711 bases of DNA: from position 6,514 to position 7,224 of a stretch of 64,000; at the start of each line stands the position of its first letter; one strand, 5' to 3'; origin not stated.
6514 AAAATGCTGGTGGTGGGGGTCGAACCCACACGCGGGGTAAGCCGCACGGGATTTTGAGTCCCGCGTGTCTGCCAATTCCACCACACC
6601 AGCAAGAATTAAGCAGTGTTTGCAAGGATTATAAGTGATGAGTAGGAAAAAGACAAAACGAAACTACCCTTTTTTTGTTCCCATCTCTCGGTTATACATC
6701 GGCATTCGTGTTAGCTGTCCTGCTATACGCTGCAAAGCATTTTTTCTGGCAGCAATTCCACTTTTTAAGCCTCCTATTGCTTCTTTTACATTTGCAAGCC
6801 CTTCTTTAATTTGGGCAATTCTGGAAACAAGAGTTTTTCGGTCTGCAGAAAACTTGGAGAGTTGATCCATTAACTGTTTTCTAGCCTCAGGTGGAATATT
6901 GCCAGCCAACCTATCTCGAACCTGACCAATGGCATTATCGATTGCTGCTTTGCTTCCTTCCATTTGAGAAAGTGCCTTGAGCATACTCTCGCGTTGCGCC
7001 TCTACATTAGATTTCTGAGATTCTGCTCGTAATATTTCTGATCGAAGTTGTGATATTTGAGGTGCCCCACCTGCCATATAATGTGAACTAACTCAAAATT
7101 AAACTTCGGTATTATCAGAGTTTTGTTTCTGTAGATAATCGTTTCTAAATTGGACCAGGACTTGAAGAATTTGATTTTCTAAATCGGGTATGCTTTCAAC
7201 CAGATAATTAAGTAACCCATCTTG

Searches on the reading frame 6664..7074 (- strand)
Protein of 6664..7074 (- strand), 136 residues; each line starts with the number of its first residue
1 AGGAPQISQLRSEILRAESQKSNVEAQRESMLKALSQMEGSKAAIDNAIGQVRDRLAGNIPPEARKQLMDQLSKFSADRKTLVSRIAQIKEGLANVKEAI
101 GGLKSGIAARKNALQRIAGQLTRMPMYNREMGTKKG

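Call 34: search_protein_families(library=pfam, proteins=[window:6664-7074:-], max_evalue=0.001)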
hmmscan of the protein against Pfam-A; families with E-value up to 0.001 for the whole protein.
window:6664-7074:- (136 aa): 4 families
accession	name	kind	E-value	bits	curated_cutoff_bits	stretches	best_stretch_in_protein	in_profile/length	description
PF09766.14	FmiP_Thoc5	-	0.00023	20.9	29.4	0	63-115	100-152/362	Fms-interacting protein/Thoc5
PF04513.17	Baculo_PEP_C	-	0.00074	20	38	0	29-111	37-126/140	Baculovirus polyhedron envelope protein, PEP, C terminus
PF07926.17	TPR_MLP1_2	-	0.00088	19.7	36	0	6-41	58-93/129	TPR/MLP1/MLP2-like protein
PF07889.17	DUF1664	-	0.00089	19.7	34.6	0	66-131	48-113/124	Protein of unknown function (DUF1664)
